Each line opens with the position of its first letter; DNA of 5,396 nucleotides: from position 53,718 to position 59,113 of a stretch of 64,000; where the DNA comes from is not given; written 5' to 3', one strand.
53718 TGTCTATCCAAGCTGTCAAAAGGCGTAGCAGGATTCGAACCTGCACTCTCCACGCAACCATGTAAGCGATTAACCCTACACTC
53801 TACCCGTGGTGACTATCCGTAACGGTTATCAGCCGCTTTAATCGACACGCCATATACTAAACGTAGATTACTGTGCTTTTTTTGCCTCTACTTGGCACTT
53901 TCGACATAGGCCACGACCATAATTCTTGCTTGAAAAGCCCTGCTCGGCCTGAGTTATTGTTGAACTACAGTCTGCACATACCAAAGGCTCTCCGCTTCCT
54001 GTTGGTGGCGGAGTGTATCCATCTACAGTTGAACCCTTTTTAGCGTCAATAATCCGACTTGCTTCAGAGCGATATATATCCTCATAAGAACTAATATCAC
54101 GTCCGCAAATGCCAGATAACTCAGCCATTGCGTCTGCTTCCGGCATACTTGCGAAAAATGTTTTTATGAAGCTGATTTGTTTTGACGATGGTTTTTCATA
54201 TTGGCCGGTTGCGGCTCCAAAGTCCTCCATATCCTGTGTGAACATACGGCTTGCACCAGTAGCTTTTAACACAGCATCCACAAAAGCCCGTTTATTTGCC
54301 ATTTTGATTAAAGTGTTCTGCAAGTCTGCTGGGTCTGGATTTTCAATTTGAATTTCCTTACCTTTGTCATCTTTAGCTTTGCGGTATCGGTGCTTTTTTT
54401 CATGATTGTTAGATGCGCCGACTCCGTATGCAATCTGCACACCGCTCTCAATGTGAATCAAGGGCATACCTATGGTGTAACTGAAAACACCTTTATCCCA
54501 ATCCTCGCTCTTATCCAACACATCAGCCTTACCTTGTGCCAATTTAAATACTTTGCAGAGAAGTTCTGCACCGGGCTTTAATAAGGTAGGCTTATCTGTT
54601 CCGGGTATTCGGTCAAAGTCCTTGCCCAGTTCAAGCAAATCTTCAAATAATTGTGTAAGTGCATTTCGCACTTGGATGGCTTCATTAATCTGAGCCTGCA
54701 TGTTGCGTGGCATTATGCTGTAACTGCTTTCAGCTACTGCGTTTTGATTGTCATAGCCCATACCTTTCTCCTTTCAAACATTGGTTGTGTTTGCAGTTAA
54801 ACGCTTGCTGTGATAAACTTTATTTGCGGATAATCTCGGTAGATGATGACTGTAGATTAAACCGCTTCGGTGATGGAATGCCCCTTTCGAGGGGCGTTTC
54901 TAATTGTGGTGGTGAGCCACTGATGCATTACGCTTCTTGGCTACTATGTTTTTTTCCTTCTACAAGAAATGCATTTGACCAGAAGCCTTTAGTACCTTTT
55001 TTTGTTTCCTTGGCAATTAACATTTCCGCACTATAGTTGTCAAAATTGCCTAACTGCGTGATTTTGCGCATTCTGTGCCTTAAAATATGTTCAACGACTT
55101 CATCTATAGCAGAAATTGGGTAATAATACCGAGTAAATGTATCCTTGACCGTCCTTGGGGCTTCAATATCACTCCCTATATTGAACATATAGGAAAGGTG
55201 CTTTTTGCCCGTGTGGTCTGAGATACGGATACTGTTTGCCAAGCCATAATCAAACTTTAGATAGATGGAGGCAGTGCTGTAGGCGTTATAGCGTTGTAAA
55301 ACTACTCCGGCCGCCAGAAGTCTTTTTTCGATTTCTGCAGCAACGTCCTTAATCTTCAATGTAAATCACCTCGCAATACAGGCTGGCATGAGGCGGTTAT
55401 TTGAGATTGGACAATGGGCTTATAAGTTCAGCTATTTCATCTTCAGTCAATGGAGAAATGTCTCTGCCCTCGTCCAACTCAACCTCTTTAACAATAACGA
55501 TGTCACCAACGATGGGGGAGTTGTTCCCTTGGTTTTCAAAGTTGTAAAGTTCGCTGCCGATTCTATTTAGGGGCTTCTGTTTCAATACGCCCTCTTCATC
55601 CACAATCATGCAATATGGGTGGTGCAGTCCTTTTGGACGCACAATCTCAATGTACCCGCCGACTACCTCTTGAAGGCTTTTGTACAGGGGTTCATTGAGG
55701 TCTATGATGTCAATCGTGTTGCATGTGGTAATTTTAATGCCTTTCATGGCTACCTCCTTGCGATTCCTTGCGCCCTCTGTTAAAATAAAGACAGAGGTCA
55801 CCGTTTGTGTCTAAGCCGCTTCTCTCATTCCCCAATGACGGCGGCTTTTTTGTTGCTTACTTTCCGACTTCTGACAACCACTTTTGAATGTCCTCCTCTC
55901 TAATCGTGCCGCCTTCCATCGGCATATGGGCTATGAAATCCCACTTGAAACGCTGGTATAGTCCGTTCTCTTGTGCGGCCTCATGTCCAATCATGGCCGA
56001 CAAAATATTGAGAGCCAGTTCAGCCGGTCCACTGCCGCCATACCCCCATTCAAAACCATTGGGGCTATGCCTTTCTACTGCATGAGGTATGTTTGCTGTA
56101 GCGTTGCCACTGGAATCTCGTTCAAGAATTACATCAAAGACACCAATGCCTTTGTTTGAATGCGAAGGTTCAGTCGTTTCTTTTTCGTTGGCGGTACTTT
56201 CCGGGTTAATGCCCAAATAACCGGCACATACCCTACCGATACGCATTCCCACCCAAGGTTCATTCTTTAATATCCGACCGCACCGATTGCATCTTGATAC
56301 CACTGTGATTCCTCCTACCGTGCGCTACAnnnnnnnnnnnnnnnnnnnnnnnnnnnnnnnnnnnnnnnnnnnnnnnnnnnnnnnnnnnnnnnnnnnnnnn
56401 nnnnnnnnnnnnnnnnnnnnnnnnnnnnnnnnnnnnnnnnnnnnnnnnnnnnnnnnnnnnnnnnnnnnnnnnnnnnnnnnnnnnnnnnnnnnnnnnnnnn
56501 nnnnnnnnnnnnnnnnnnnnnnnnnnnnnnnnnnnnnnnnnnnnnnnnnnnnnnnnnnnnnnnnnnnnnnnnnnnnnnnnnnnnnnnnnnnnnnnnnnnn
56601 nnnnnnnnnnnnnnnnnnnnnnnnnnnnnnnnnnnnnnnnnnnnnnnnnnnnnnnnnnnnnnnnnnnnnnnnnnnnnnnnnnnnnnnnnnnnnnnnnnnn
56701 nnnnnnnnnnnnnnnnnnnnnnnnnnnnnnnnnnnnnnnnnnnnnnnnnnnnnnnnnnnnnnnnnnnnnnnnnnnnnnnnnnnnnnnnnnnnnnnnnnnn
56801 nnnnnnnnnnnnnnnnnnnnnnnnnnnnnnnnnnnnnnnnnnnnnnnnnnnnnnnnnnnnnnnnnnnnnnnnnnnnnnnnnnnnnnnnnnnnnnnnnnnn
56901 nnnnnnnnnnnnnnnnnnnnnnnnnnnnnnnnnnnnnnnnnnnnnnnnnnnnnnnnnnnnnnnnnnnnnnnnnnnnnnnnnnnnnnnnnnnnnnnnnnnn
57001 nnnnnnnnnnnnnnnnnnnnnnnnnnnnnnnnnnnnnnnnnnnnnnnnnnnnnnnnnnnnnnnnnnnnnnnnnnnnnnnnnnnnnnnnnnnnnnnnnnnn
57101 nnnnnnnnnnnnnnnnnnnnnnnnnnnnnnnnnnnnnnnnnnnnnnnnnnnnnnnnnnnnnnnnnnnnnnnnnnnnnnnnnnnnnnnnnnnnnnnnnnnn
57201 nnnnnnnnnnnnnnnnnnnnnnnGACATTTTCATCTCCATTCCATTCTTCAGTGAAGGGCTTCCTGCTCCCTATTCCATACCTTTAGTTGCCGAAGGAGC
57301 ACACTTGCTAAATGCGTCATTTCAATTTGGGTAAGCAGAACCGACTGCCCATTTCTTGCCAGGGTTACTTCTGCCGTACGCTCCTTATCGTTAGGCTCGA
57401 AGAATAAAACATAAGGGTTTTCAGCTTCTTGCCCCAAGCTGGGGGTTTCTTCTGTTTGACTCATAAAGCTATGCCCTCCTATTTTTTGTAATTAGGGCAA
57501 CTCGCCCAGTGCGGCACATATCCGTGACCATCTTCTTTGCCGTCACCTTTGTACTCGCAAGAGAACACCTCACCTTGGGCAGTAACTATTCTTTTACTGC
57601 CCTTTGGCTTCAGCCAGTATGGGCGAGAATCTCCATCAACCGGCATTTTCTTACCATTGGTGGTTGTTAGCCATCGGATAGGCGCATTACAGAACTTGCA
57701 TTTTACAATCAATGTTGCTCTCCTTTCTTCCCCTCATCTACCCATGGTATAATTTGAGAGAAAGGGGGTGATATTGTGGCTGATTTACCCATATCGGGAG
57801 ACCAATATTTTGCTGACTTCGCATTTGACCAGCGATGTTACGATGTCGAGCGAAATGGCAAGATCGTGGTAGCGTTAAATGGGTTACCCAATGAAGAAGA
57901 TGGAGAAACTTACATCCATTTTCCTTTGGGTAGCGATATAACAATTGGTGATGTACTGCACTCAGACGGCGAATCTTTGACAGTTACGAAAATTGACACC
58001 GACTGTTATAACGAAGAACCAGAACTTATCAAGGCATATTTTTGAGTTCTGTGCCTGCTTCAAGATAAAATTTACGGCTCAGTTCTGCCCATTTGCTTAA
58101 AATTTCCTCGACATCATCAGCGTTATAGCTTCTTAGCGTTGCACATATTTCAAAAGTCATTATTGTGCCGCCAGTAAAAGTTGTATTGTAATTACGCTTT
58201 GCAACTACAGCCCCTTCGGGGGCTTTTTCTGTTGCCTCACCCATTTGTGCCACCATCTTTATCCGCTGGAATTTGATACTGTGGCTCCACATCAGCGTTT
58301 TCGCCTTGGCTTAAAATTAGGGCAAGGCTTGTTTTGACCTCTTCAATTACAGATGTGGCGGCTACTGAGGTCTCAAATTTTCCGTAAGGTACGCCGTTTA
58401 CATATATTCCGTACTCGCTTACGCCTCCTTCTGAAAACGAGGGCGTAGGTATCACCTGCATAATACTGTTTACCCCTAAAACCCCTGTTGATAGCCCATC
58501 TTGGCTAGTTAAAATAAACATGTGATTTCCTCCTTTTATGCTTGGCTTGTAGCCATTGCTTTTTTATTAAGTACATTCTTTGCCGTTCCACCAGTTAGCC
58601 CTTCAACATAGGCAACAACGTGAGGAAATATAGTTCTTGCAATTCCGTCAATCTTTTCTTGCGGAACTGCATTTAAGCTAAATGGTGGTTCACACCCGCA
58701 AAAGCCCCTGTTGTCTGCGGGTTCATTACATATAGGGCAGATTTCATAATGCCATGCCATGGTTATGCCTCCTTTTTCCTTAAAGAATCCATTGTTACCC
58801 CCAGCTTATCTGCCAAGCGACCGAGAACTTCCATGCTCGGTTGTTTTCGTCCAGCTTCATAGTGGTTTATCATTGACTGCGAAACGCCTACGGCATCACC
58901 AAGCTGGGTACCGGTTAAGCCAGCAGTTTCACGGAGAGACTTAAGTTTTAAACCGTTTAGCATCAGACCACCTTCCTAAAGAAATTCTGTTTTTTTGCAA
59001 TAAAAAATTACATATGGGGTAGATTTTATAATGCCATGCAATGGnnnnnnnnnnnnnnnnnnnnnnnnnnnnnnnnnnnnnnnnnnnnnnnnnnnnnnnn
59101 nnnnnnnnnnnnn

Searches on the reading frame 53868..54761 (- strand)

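Call 23: search_protein_families(library=phrogs, proteins=[window:53868-54761:-], max_evalue=0.00001)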
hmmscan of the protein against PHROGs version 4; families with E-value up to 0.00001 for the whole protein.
window:53868-54761:- (297 aa): 1 family
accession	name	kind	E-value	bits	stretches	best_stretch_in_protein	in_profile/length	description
phrog_10048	-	unknown function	1.1e-38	134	1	13-189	13-177/273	-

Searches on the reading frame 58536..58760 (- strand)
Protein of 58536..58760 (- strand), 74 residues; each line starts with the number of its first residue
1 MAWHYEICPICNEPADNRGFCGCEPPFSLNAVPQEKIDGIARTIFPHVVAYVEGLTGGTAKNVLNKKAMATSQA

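Call 7: search_protein_families(library=pfam, proteins=[window:58536-58760:-], max_evalue=0.1)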
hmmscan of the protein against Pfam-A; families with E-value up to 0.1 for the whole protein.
window:58536-58760:- (74 aa): 1 family
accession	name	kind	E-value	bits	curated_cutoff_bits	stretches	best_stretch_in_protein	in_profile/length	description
PF10180.14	WKF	-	0.019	15.2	25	1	38-69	31-61/63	WKF domain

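Call 8: search_protein_families(library=phrogs, proteins=[window:58536-58760:-], max_evalue=0.1)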
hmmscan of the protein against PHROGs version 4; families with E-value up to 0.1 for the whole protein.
window:58536-58760:- (74 aa): 0 families

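Call 29: find_related_loci(query=window:58536-58760:-, collection=viral_contigs, flank=6000)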
Query window:58536-58760:- (74 aa) in viral_contigs; peptide patterns used: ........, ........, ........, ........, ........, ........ (x = any residue, [..] = any of these).
14 stretches matched a pattern, but none encodes a relative of the query by tblastn (E <= 1e-3).

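Call 79: find_homologous_proteins(query=window:58536-58760:-)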
Query window:58536-58760:- (74 aa): 4 proteins with E <= 0.001 among 4 candidates.
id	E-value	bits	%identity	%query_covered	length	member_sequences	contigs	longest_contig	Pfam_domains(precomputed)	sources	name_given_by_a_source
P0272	2.0e-45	170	100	100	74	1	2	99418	-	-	-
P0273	2.1e-37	144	81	100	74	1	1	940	-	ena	-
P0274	9.0e-28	113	76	84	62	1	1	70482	-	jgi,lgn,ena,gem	-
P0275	6.3e-19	85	65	74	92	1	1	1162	-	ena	-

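Call 80: find_encoding_contigs(protein=P0274, flank=7000, max_places=3)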
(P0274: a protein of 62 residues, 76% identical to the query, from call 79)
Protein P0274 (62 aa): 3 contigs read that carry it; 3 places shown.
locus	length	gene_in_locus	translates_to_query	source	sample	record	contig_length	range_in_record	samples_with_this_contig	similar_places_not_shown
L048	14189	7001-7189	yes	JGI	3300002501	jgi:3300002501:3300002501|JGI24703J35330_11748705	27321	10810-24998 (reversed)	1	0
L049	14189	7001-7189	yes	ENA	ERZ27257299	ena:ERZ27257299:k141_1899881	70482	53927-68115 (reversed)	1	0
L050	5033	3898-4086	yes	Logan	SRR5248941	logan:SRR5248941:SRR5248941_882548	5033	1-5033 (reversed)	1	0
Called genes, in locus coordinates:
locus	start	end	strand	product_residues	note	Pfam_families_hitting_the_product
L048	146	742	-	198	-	-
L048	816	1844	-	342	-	PF24706:DUF7669, PF27257:HI_0787_N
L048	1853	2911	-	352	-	-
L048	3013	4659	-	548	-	PF00239:Resolvase, PF07508:Recombinase, PF13408:Zn_ribbon_recom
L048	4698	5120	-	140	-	PF04434:SWIM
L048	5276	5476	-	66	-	PF03869:Arc (weak)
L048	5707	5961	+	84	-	-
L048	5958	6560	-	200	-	PF12844:HTH_19, PF13443:HTH_26 (faint), PF01381:HTH_3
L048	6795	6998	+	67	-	PF07022:Phage_CI_repr, PF12844:HTH_19, PF13560:HTH_31, PF01381:HTH_3, PF13443:HTH_26 (weak)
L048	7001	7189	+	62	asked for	-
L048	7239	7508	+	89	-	-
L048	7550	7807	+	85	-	-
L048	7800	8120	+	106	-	-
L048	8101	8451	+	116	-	-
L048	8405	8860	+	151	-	PF19663:DUF6166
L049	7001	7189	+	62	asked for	-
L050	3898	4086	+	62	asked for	-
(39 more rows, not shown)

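Call 81: find_encoding_contigs(protein=P0273, flank=2000, max_places=3)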
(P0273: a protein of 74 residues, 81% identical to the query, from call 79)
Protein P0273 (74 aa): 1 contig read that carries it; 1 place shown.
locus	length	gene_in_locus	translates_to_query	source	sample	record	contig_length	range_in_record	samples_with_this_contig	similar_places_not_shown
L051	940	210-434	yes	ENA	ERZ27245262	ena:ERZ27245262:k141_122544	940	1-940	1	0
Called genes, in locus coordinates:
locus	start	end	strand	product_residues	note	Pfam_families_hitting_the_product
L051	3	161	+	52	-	?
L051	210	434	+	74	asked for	-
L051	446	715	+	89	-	-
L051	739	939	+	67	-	?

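Call 82: find_encoding_contigs(protein=P0275, flank=2000, max_places=3)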
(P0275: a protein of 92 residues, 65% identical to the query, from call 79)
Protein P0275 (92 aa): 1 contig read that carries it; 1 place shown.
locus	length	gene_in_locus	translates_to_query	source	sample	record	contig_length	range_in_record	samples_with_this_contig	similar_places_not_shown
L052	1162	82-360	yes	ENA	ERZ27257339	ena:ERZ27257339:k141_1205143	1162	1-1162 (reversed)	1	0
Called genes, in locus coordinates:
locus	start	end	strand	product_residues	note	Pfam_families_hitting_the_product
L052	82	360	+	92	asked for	-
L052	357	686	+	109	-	-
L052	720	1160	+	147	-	?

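Call 95: search_protein_families(library=padloc, proteins=[window:58536-58760:-], max_evalue=0.01)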
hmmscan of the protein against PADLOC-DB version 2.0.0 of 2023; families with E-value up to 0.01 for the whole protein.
window:58536-58760:- (74 aa): 0 families

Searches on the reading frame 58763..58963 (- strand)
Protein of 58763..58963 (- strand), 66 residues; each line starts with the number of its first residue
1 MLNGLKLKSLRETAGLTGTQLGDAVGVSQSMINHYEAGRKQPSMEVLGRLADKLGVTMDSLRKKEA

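Call 7: search_protein_families(library=pfam, proteins=[window:58763-58963:-], max_evalue=0.1)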
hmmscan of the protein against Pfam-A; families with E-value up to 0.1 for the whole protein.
window:58763-58963:- (66 aa): 9 families
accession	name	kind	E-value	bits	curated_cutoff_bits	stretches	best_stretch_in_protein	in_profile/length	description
PF13560.12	HTH_31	-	4.9e-16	59.2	27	1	4-61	3-60/64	Helix-turn-helix domain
PF01381.28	HTH_3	-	5.1e-16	58.9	23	1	7-60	1-54/55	Helix-turn-helix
PF12844.13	HTH_19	-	2.6e-06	27.7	30.2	1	6-59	3-56/64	Helix-turn-helix domain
PF13443.12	HTH_26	-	0.00075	20.1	22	1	6-59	1-55/63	Cro/C1-type HTH DNA-binding domain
PF13412.12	HTH_24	-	0.007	16.4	21.9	1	7-35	9-37/48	Winged helix-turn-helix DNA-binding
PF08279.18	HTH_11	-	0.0085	16.4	25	0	7-33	6-33/55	HTH domain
PF20432.4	Xre-like-HTH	-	0.013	16.2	25.8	0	8-34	16-42/63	Antitoxin Xre-like helix-turn-helix domain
PF00376.29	MerR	-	0.061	13.6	28.2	0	21-36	5-20/38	MerR family regulatory protein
PF22495.2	HTH_92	-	0.066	13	27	1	9-42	2-35/45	RsaL-like HTH domain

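Call 8: search_protein_families(library=phrogs, proteins=[window:58763-58963:-], max_evalue=0.1)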
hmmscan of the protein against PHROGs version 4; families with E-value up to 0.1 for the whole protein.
window:58763-58963:- (66 aa): 41 families (the best 25 are shown)
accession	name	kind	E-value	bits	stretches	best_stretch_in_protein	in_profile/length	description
phrog_8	-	transcription regulation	4.6e-13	50.3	1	4-61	78-135/346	transcriptional regulator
phrog_1373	-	transcription regulation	7.8e-12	46.5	1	6-61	67-122/166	transcriptional regulator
phrog_5823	-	transcription regulation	2.6e-11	44.3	1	4-64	8-69/404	transcriptional regulator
phrog_4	-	transcription regulation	7e-11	42.7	1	4-61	138-191/400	transcriptional repressor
phrog_2439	-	transcription regulation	1.2e-10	41.8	1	2-61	7-66/367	transcriptional regulator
phrog_3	-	transcription regulation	2.5e-10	41.7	1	1-62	87-146/430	transcriptional repressor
phrog_7241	-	transcription regulation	8.3e-09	36.5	1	6-61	65-120/122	transcriptional regulator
phrog_2328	-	transcription regulation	3.2e-07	31.2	1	7-59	20-72/128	transcriptional repressor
phrog_2967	-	transcription regulation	3.2e-07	31.1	1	6-61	14-69/225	transcriptional regulator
phrog_4836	-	transcription regulation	1.4e-06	29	1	6-58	79-131/194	CII-like regulator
phrog_2104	-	unknown function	2.7e-06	28.5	1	6-50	43-87/103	-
phrog_6831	-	transcription regulation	7e-06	26.9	1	13-51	16-55/68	transcriptional regulator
phrog_1124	-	transcription regulation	1.8e-05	25.4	1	6-53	12-58/177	transcriptional regulator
phrog_7950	-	transcription regulation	2.6e-05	25.2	1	2-40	7-45/68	transcriptional repressor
phrog_147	-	transcription regulation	8.1e-05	23.9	1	6-51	8-54/100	transcriptional regulator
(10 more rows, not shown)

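Call 95: search_protein_families(library=padloc, proteins=[window:58763-58963:-], max_evalue=0.01)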
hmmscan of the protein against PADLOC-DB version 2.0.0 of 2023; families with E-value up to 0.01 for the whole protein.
window:58763-58963:- (66 aa): 18 families
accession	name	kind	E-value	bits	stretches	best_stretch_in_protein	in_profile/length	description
PDLC04142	capH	-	7.9e-13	47.4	1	2-63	6-67/103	capH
PDLC02926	HTH_VI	-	2.1e-11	41.9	1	6-61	5-60/92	-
PDLC03954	RmrA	-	4e-11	40.4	1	2-61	10-69/380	-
PDLC03951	RmrA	-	1.9e-10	38.3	1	4-63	10-69/400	-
PDLC03949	RmrA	-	2.3e-09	34.6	1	1-64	1-64/363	-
PDLC03947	RmrA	-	5.1e-09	33.4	1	6-59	15-68/383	-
PDLC03944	RmrA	-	5.2e-09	33.6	1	2-57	6-61/384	-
PDLC03952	RmrA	-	9.1e-09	32.6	1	6-56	26-76/395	-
PDLC03948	RmrA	-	7.4e-08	29.7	1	6-58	12-64/397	-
PDLC03945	RmrA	-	1e-07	29.5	1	1-63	1-63/394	-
PDLC03953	RmrA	-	4.6e-07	27.4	1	4-58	7-61/373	-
PDLC03955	RmrA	-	5.4e-07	27.2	1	6-58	24-76/371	-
PDLC03667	Control_protein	-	9.6e-06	23.9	1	5-58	4-61/101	control protein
PDLC03946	RmrA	-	1.8e-05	21.7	1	1-59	1-59/357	-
PDLC03665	Control_protein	-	3.1e-05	22.2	1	4-61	10-68/77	control protein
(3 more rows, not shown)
